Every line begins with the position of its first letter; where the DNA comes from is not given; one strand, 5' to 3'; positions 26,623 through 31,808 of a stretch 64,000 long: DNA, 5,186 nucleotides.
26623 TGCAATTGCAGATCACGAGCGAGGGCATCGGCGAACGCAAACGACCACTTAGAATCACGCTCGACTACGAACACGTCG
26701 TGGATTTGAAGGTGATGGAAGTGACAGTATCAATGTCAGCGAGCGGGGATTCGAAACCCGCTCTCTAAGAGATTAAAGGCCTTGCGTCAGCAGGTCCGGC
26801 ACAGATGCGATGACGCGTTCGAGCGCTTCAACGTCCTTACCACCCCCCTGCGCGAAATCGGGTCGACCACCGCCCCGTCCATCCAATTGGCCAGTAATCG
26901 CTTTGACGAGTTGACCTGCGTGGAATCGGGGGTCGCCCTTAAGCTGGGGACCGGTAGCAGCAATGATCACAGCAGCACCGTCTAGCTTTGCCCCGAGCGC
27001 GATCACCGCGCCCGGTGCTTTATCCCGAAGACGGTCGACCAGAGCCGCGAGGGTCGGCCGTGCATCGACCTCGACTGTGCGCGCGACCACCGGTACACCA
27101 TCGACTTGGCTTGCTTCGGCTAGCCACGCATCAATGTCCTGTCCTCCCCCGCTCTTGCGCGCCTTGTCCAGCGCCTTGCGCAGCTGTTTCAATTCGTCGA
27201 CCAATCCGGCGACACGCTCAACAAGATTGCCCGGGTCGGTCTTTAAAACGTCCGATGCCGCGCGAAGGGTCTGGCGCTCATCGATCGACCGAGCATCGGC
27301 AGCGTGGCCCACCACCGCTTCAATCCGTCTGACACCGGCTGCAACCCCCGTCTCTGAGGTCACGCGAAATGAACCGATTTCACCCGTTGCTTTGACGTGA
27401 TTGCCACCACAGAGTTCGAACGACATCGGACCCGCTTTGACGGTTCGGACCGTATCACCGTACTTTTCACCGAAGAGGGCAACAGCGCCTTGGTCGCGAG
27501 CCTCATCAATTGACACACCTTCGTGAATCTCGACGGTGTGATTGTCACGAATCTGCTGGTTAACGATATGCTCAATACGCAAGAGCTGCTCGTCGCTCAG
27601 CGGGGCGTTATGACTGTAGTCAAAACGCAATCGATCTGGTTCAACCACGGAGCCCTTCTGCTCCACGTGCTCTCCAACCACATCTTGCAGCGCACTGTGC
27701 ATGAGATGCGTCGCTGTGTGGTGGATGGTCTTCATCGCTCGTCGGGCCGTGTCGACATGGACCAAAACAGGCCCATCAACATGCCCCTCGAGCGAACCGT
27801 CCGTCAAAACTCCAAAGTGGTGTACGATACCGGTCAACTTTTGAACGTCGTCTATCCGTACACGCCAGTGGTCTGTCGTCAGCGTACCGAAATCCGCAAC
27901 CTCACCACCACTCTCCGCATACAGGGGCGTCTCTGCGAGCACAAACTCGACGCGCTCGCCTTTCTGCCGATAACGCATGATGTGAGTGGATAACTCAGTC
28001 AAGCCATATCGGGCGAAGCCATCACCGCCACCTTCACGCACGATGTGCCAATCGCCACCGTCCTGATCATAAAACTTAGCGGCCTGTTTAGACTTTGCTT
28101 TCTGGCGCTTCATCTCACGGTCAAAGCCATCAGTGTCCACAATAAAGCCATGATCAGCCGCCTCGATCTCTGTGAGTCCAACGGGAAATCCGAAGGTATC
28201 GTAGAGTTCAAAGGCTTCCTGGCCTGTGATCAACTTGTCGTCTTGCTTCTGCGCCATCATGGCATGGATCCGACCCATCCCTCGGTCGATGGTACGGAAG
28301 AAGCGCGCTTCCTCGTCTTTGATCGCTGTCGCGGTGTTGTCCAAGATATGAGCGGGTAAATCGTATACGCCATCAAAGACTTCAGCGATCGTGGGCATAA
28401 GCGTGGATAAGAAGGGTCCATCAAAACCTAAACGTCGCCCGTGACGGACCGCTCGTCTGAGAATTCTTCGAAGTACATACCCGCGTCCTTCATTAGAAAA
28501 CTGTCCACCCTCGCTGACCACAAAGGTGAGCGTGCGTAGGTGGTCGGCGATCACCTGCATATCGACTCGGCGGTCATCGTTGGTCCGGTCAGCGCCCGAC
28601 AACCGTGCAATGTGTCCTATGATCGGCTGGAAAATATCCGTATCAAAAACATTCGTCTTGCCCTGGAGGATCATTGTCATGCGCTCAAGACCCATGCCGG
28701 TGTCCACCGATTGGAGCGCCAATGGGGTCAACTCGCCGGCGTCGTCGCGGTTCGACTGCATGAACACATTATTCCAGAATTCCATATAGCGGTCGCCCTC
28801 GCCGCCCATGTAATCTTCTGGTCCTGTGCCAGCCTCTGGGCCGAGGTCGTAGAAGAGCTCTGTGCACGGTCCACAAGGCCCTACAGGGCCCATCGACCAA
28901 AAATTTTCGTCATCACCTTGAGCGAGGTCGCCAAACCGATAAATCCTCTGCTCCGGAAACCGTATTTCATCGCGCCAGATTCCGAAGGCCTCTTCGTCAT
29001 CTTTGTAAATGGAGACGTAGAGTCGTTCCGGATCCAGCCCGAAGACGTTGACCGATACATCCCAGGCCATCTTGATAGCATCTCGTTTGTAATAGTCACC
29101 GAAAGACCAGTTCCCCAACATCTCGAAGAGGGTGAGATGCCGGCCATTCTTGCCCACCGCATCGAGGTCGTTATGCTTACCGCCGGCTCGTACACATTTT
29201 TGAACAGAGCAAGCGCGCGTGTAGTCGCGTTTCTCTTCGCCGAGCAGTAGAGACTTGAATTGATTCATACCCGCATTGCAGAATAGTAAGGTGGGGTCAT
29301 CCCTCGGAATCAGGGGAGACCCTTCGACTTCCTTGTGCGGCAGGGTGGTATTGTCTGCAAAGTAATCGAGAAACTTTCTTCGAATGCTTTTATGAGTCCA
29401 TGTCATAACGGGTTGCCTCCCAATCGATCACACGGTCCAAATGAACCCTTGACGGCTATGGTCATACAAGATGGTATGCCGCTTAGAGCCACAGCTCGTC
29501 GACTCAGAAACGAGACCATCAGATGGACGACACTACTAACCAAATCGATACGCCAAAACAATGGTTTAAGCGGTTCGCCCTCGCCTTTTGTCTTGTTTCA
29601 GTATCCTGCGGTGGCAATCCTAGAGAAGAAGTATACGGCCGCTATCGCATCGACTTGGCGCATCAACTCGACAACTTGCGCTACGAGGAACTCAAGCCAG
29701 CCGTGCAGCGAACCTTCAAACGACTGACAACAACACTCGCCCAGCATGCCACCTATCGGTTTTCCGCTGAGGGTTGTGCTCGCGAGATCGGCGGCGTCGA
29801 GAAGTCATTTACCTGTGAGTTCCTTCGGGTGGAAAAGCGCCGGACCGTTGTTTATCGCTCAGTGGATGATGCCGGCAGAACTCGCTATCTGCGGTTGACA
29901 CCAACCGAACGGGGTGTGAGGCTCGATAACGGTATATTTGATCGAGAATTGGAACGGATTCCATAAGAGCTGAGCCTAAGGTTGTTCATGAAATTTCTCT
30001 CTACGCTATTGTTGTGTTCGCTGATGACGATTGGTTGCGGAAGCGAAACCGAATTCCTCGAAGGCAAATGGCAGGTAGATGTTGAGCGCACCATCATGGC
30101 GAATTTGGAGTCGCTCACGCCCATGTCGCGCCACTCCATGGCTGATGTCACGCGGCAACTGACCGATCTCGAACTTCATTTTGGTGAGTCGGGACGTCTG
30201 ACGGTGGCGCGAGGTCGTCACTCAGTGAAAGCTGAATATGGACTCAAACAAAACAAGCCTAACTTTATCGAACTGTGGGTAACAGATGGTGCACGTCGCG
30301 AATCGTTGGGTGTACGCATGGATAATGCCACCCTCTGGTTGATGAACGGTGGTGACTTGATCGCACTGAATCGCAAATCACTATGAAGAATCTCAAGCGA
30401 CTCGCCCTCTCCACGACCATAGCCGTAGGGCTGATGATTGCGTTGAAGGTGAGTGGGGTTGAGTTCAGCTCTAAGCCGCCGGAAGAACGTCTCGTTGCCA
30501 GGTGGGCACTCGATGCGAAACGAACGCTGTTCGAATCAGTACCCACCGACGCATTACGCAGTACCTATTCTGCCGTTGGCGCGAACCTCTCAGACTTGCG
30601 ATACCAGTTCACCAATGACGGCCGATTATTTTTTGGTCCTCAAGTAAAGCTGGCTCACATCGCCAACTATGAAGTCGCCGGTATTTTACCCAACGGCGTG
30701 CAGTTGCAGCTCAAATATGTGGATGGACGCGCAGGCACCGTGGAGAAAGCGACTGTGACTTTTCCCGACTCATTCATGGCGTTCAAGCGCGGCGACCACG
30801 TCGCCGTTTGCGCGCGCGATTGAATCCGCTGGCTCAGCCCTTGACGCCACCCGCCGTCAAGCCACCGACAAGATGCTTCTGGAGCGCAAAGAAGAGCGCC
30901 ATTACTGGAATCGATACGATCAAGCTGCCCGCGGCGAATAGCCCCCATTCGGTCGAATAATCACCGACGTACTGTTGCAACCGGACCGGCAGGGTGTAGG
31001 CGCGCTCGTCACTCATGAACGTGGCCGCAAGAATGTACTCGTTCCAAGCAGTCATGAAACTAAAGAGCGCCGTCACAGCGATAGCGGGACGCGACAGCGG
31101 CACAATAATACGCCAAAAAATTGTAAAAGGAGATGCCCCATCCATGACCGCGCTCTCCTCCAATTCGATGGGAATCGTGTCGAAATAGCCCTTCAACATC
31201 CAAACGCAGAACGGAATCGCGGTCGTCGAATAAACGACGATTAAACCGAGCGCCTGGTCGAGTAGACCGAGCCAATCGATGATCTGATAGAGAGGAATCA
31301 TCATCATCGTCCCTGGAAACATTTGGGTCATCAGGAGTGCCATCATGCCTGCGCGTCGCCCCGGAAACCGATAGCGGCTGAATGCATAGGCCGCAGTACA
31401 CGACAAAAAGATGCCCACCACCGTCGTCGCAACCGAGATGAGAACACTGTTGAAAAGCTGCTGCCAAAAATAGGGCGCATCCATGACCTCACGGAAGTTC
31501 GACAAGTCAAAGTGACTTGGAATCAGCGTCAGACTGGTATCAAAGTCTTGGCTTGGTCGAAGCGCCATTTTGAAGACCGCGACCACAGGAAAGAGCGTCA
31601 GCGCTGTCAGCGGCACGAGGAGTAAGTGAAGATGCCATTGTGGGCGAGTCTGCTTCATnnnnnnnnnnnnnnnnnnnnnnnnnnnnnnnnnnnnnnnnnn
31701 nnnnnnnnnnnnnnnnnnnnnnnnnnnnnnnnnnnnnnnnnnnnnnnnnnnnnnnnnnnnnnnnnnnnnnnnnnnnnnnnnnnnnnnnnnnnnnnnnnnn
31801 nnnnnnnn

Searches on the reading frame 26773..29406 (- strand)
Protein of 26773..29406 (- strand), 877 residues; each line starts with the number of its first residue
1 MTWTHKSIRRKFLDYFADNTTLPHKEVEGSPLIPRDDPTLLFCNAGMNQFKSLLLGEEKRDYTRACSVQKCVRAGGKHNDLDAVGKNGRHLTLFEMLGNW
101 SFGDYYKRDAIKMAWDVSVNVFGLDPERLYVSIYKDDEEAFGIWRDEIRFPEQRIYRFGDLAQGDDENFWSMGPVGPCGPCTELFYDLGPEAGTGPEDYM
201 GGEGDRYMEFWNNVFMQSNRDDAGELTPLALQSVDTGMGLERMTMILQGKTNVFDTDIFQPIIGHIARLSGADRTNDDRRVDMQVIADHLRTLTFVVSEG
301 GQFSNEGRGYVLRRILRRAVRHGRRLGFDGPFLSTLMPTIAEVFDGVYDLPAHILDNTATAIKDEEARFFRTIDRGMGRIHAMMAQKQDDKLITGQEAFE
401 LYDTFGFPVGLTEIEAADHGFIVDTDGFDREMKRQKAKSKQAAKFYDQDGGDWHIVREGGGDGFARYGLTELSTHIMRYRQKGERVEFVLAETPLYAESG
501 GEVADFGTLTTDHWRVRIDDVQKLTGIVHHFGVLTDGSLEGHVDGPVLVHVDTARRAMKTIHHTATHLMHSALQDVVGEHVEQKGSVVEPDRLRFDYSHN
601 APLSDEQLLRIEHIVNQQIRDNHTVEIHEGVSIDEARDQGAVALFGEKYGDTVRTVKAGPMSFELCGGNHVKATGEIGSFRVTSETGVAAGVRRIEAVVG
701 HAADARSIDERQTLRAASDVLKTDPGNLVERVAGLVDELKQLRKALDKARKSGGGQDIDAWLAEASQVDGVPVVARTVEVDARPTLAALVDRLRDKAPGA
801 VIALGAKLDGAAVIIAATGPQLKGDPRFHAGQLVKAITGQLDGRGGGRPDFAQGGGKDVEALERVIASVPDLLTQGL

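Call 27: search_protein_families(library=pfam, proteins=[window:26773-29406:-], max_evalue=0.00001)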
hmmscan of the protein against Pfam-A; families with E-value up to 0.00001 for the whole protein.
window:26773-29406:- (877 aa): 3 families
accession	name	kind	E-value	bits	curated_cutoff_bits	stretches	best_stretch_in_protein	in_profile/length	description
PF01411.24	tRNA-synt_2c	-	8.6e-175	582.8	30.3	1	8-540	2-539/552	tRNA synthetases class II (A)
PF07973.19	tRNA_SAD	-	4.4e-14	52.6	24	1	653-696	1-44/44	Threonyl and Alanyl tRNA synthetase second additional domain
PF02272.25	DHHA1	-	6.4e-11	43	25.9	1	784-872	16-99/102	DHHA1 domain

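Call 28: find_homologous_proteins(query=window:26776-29406:-, max_evalue=1e-100)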
Query window:26776-29406:- (877 aa): 7992 proteins with E <= 1e-100 among 8000 candidates; the best 120 are listed.
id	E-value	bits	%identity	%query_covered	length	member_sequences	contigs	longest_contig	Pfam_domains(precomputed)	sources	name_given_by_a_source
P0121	0.0e+0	1925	95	100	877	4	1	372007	PF01411.25,PF07973.20,PF02272.25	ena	-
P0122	0.0e+0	1469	73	100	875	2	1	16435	PF01411.25,PF07973.20,PF02272.25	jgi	jgi:alanyl-tRNA synthetase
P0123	0.0e+0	1405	70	100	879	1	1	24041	PF01411.25,PF07973.20,PF02272.25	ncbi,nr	ncbi:MAG: alanine--tRNA ligase [Myxococcota bacterium]|nr:alanine--tRNA ligase [Myxococcota bacteriu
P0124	0.0e+0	1387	68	100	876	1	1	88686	PF01411.25,PF07973.20,PF02272.25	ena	-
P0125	0.0e+0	1374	68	100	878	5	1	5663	PF01411.25,PF07973.20,PF02272.25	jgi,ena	-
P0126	0.0e+0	1360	68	100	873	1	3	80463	PF01411.25,PF07973.20,PF02272.25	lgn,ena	-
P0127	0.0e+0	1357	71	94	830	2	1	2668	PF01411.25,PF07973.20,PF02272.25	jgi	-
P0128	0.0e+0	1348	68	100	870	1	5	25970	PF01411.25,PF07973.20,PF02272.25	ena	-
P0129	0.0e+0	1348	68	100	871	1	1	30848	PF01411.25,PF07973.20,PF02272.25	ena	-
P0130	0.0e+0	1339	68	100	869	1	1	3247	PF01411.25,PF07973.20,PF02272.25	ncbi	-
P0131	0.0e+0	1337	66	100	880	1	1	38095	PF01411.25,PF07973.20,PF02272.25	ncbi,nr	ncbi:MAG: alanine--tRNA ligase [Myxococcales bacterium]|nr:alanine--tRNA ligase [Myxococcales bacter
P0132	0.0e+0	1325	67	98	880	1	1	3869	PF01411.25,PF07973.20,PF02272.25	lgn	-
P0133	0.0e+0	1322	68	98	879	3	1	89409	PF01411.25,PF07973.20,PF02272.25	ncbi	ncbi:MAG: alanine--tRNA ligase [bacterium]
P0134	0.0e+0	1321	65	100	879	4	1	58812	PF01411.25,PF07973.20,PF02272.25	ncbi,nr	ncbi:MAG: alanine--tRNA ligase [Myxococcales bacterium]|nr:alanine--tRNA ligase [Myxococcales bacter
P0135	0.0e+0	1311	65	100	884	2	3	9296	PF01411.25,PF07973.20,PF02272.25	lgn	-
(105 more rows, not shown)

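Call 29: find_encoding_contigs(protein=P0122, flank=10000, max_places=2)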
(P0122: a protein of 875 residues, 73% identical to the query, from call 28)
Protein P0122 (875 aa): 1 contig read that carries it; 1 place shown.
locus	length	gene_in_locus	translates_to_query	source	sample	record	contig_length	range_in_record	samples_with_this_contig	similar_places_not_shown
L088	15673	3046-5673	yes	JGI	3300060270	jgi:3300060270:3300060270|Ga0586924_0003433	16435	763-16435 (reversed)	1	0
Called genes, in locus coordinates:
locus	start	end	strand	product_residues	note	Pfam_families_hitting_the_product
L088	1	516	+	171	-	?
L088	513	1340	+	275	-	PF00528:BPD_transp_1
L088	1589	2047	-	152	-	-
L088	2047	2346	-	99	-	-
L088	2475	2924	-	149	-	-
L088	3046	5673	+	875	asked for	PF01411:tRNA-synt_2c, PF07973:tRNA_SAD, PF02272:DHHA1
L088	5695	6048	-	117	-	-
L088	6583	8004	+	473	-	PF00669:Flagellin_N, PF07196:Flagellin_IN, PF00700:Flagellin_C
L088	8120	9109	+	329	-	PF02899:Phage_int_SAM_1 (weak), PF00589:Phage_integrase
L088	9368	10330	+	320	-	-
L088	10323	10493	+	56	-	-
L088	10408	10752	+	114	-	-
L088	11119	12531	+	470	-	PF00669:Flagellin_N, PF00700:Flagellin_C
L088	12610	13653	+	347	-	PF00589:Phage_integrase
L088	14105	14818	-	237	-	-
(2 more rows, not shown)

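Call 30: find_encoding_contigs(protein=P0124, flank=10000, max_places=2)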
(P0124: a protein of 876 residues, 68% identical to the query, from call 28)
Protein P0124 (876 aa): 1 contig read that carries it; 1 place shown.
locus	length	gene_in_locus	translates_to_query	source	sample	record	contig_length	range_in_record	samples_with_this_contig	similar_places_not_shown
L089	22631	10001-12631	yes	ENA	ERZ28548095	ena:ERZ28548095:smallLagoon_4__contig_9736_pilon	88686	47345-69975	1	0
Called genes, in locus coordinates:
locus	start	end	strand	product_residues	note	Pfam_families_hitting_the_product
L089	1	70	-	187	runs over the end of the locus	PF16697:Yop-YscD_cpl, PF00498:FHA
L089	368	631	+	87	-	PF02580:Tyr_Deacylase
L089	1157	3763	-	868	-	PF11617:Cu-binding_MopE (faint)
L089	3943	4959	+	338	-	PF00005:ABC_tran, PF03215:Rad17 (weak), PF17912:OB_MalK (weak), PF17850:CysA_C_terminal, PF08402:TOBE_2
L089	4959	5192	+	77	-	-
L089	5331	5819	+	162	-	-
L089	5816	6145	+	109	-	-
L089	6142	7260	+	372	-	-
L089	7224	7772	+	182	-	PF00528:BPD_transp_1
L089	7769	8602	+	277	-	PF00528:BPD_transp_1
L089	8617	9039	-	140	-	-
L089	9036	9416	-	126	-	-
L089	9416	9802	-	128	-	-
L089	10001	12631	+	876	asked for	PF01411:tRNA-synt_2c, PF07973:tRNA_SAD, PF02272:DHHA1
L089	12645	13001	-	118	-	-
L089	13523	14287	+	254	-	PF00669:Flagellin_N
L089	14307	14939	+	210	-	PF07196:Flagellin_IN (faint), PF00700:Flagellin_C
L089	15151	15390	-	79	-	-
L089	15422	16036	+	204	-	PF00589:Phage_integrase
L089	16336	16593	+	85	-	-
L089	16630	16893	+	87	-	-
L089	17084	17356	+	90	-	-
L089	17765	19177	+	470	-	PF00669:Flagellin_N, PF00700:Flagellin_C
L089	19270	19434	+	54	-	-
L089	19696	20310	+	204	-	PF00589:Phage_integrase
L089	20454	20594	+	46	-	-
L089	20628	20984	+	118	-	-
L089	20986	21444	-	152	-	-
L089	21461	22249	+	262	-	PF00781:DAGK_cat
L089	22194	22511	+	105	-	PF19279:YegS_C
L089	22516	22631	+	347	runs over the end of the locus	PF20154:LNT_N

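Call 31: find_encoding_contigs(protein=P0123, flank=10000, max_places=2)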
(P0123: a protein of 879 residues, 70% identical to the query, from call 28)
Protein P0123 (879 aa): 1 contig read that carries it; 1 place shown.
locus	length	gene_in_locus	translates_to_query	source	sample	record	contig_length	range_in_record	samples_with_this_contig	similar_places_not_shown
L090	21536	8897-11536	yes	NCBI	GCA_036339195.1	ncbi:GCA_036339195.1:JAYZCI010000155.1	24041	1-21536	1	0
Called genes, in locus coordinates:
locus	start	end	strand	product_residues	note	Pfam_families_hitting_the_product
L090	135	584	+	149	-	PF02580:Tyr_Deacylase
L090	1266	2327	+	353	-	PF00005:ABC_tran, PF17850:CysA_C_terminal (weak), PF17912:OB_MalK (weak), PF08402:TOBE_2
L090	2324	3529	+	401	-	PF01547:SBP_bac_1, PF13416:SBP_bac_8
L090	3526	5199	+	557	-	PF00528:BPD_transp_1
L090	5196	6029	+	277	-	PF00528:BPD_transp_1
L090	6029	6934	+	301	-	PF01189:Methyltr_RsmB-F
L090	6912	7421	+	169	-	PF23437:DUF7122 (weak)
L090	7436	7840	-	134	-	-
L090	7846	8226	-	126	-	-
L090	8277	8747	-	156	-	-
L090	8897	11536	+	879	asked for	PF01411:tRNA-synt_2c, PF07973:tRNA_SAD, PF02272:DHHA1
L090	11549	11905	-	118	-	-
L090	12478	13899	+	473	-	PF00669:Flagellin_N, PF07196:Flagellin_IN (weak), PF00700:Flagellin_C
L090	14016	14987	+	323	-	PF02899:Phage_int_SAM_1 (weak), PF00589:Phage_integrase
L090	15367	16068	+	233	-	-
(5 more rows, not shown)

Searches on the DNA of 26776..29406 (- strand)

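Call 32: search_rna_families(sources=[L090, L089, L084, L085], threshold=evalue, max_evalue=0.01, show_alignments=4)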
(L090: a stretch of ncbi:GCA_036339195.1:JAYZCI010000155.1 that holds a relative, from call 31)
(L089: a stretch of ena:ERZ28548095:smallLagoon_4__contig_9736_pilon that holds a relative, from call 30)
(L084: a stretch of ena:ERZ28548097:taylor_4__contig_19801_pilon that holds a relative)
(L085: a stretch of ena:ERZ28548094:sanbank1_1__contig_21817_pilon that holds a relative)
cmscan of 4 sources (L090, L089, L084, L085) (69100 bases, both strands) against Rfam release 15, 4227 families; matches with E-value up to 0.01: 4.
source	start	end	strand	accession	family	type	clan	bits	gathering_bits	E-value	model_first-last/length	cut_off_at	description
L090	654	822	-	RF00013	6S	Gene;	-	60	46.4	2.4e-09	1-187/187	no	6S / SsrS RNA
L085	6537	6645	-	RF00013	6S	Gene;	-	48.4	46.4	1.4e-06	41-146/187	no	6S / SsrS RNA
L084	6546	6654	-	RF00013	6S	Gene;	-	45.5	46.4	6.7e-06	41-146/187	no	6S / SsrS RNA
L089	899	1020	+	RF00013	6S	Gene;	-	33.4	46.4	0.005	36-151/187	no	6S / SsrS RNA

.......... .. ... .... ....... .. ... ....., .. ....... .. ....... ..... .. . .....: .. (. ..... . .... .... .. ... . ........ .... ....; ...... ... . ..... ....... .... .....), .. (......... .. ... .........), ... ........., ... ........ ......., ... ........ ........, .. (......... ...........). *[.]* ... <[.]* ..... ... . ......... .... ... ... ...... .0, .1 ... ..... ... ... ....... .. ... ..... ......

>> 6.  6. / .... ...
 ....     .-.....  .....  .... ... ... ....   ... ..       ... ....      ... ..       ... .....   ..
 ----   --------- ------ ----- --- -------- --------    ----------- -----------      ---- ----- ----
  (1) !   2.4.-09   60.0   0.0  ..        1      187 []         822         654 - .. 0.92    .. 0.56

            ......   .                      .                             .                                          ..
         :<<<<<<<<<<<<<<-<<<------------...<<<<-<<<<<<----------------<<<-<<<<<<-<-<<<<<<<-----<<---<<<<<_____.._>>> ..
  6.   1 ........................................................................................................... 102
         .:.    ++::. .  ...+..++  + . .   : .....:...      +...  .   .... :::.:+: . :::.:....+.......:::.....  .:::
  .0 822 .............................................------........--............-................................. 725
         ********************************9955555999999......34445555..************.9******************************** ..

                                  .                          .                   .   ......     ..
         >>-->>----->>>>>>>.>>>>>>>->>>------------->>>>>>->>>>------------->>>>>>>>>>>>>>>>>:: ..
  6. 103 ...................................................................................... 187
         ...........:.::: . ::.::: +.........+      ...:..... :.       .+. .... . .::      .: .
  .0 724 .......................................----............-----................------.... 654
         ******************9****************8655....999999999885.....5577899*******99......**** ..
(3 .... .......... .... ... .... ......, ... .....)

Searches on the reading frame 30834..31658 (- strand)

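Call 58: search_protein_families(library=pfam, proteins=[window:30834-31658:-], max_evalue=0.0001)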
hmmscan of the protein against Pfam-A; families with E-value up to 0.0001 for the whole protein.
window:30834-31658:- (274 aa): 1 family
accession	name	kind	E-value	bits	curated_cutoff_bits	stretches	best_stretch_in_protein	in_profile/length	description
PF00528.27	BPD_transp_1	-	1.1e-20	74.6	26.4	1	82-264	1-179/184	Binding-protein-dependent transport system inner membrane component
